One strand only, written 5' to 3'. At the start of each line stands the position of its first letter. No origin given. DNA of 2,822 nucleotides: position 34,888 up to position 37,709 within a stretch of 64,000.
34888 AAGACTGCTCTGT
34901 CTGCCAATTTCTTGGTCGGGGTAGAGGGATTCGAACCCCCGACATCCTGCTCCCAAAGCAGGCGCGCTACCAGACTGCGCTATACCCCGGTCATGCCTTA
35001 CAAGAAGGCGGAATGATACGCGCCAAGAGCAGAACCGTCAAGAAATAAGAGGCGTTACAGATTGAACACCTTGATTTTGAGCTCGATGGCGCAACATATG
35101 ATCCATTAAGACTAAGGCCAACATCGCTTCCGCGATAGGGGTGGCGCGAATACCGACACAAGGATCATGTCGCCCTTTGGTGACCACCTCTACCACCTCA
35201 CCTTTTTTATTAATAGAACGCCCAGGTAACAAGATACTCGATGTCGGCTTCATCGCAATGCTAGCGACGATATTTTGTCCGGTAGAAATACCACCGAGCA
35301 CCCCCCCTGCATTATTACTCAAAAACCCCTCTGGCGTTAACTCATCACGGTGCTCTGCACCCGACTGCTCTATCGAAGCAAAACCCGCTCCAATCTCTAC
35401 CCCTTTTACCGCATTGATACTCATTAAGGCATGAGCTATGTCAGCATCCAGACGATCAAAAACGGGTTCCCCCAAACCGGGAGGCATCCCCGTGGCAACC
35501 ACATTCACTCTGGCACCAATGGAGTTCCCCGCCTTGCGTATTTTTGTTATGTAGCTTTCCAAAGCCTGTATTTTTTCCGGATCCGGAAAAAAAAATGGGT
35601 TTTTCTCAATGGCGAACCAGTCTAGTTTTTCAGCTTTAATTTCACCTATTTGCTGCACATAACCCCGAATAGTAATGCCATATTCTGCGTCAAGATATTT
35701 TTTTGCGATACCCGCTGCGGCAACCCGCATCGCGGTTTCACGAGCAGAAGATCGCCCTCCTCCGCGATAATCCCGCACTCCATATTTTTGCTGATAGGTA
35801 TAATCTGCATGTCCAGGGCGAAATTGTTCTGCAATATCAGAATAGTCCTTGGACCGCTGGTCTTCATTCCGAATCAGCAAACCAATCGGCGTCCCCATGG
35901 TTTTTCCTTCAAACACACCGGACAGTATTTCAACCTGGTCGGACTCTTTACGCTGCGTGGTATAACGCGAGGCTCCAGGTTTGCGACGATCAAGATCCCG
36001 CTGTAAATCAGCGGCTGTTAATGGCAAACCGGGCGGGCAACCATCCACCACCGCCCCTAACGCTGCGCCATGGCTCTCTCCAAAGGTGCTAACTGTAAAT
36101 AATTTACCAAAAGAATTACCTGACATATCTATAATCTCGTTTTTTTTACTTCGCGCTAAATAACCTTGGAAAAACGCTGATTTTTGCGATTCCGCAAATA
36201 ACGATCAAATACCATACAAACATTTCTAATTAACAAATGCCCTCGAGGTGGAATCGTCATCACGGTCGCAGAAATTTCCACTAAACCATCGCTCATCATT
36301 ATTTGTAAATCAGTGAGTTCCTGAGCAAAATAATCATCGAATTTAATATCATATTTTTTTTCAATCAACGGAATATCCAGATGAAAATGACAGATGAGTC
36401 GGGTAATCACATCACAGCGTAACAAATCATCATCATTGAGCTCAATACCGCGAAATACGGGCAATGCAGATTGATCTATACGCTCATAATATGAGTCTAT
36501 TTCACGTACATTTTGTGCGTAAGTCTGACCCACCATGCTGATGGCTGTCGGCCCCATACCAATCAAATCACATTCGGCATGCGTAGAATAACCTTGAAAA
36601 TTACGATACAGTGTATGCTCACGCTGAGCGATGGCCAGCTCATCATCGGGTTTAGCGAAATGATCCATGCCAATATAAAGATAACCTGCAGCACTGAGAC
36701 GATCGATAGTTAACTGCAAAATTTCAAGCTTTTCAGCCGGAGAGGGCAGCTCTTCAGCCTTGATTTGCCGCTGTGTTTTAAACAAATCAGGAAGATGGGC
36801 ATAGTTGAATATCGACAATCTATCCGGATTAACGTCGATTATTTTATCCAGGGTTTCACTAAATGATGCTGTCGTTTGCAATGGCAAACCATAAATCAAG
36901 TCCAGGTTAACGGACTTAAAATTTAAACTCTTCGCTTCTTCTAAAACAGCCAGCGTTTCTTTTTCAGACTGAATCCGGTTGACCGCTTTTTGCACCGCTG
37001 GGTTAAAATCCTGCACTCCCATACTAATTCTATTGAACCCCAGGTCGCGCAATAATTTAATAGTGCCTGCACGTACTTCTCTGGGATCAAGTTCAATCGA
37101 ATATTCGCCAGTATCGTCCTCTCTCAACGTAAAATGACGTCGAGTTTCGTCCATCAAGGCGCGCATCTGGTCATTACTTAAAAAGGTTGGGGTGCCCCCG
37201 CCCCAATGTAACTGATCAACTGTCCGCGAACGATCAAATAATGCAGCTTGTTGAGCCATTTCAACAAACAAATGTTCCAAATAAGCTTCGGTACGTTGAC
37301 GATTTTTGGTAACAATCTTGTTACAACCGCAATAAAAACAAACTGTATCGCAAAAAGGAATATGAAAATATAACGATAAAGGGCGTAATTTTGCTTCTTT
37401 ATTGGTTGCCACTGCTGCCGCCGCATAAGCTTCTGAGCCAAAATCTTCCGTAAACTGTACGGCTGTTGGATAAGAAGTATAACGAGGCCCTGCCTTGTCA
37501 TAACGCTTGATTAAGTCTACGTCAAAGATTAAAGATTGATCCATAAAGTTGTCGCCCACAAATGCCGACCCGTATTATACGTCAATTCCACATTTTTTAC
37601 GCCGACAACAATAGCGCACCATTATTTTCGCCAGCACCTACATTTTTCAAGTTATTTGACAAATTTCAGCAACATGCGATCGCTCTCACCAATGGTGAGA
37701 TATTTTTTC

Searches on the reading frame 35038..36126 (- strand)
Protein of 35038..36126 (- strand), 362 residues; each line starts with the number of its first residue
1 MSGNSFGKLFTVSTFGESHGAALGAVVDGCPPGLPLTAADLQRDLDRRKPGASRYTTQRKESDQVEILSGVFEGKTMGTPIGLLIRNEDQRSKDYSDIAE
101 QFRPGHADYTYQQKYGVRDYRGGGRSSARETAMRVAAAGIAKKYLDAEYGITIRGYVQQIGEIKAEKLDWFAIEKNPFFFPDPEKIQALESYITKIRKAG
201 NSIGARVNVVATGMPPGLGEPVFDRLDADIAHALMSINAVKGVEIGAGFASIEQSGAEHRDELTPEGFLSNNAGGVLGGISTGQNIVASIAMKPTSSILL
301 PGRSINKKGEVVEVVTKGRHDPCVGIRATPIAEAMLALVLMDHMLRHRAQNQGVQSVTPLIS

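Call 47: search_protein_families(library=pfam, proteins=[window:35038-36126:-], max_evalue=1e-8)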
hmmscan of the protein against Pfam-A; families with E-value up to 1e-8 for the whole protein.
window:35038-36126:- (362 aa): 1 family
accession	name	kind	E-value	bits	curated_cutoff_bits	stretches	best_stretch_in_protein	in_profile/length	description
PF01264.26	Chorismate_synt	-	2.2e-139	464.2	27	1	10-345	1-327/327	Chorismate synthase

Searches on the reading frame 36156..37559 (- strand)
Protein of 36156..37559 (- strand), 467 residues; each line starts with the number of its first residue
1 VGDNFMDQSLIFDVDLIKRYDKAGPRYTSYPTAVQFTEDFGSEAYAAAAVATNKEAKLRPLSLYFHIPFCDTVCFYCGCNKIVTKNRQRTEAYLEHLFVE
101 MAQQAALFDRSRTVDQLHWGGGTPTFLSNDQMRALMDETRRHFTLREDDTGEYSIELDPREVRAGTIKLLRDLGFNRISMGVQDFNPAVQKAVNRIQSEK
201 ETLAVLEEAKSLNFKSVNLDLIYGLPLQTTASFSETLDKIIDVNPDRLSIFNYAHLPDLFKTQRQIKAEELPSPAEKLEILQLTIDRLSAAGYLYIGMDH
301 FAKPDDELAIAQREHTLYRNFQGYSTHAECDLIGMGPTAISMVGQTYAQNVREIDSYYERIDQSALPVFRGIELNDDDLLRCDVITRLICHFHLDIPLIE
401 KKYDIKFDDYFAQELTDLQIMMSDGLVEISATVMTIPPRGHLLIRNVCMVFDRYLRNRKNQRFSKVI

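Call 47: search_protein_families(library=pfam, proteins=[window:36156-37559:-], max_evalue=1e-8)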
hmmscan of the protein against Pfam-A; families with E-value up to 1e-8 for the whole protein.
window:36156-37559:- (467 aa): 1 family
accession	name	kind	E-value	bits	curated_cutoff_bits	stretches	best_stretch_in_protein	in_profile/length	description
PF04055.27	Radical_SAM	-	3.9e-22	79.6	29.5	1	65-239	2-165/166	Radical SAM superfamily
